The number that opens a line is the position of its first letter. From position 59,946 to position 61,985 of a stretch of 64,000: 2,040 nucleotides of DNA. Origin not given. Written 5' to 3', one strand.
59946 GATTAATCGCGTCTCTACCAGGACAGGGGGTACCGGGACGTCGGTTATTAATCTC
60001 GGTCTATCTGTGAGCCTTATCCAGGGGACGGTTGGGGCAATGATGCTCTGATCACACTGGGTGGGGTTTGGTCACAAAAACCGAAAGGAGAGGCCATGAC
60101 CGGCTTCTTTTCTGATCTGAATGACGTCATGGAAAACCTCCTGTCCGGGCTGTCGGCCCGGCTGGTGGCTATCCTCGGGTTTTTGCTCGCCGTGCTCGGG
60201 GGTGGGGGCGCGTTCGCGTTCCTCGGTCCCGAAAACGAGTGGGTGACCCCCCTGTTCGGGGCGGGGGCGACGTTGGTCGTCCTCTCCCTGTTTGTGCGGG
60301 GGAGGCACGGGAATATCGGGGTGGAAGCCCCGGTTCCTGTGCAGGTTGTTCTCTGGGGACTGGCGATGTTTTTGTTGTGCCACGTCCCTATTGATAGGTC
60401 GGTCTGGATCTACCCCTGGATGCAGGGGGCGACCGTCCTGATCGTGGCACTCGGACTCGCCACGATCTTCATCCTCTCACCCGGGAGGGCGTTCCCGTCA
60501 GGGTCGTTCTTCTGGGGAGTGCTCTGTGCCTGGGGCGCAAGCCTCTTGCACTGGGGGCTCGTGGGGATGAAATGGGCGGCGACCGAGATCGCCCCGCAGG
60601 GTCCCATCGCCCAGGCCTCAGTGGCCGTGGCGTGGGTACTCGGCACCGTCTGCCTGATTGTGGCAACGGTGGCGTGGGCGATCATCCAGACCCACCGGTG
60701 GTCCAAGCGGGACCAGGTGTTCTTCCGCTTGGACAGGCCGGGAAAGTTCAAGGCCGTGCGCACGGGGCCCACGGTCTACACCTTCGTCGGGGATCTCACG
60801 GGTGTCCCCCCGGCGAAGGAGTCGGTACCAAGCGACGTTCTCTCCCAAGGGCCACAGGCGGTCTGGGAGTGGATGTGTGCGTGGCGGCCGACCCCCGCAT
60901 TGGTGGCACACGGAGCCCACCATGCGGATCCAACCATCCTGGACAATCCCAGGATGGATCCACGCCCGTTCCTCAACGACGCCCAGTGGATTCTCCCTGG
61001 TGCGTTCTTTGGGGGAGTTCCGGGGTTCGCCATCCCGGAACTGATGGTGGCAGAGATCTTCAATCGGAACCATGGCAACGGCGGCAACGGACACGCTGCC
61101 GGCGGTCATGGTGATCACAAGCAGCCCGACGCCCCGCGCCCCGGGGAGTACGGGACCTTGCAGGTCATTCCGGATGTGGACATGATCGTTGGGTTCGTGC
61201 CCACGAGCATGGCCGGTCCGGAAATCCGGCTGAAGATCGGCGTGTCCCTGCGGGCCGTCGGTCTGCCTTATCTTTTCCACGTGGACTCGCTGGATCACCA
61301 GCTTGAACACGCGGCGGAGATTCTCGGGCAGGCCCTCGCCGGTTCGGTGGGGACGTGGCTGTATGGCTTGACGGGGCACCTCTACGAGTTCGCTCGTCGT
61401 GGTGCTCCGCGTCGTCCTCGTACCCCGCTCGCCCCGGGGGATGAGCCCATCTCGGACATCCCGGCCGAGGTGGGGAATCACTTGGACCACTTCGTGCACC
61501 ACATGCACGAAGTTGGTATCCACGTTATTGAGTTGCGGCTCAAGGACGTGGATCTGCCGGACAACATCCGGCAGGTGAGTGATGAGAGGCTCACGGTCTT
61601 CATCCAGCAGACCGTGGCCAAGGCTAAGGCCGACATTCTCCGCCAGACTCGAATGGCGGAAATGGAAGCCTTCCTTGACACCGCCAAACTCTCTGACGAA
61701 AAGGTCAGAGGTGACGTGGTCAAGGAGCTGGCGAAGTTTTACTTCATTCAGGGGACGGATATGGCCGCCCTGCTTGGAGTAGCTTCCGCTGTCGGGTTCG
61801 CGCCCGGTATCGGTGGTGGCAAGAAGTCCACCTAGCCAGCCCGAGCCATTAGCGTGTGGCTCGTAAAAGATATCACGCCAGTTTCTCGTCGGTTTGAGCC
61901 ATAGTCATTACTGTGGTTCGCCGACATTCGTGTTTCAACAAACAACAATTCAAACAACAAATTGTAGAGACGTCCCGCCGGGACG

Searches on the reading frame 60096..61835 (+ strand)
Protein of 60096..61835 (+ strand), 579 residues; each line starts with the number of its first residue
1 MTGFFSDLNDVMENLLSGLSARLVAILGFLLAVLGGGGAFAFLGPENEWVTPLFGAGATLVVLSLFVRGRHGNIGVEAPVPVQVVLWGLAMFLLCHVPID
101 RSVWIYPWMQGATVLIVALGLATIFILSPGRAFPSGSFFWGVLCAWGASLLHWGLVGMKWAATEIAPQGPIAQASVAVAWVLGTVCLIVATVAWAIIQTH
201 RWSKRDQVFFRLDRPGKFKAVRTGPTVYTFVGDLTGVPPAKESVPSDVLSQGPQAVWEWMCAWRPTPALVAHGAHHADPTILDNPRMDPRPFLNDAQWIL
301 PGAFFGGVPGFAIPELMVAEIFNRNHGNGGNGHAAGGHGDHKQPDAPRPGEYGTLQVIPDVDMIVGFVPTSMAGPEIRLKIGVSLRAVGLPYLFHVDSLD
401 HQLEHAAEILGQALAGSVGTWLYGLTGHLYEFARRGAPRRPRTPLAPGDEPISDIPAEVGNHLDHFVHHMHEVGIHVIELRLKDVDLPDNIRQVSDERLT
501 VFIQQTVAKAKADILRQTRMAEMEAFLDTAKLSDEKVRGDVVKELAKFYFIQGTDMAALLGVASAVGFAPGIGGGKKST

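Call 45: find_encoding_contigs(protein=window:60096-61835:+, flank=10000, max_places=2)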
Protein window:60096-61835:+ (579 aa): 2 contigs read that carry it; 2 places shown.
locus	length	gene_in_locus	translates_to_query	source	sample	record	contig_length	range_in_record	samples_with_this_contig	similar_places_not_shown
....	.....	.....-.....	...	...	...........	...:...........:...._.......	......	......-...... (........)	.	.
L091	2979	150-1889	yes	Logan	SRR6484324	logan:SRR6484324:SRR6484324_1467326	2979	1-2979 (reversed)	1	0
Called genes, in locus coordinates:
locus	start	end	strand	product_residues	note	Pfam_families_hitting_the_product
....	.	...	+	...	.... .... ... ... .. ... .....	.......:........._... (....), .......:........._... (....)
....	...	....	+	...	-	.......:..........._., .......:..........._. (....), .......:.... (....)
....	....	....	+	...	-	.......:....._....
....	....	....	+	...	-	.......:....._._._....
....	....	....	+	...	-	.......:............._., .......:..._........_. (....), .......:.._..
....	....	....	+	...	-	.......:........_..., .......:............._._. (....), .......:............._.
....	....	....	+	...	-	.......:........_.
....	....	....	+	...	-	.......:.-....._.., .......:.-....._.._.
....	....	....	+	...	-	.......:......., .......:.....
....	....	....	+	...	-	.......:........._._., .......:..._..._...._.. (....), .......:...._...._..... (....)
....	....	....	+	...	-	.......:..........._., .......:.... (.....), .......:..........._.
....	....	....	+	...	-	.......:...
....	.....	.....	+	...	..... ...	-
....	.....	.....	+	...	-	-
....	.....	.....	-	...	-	-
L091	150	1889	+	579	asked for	-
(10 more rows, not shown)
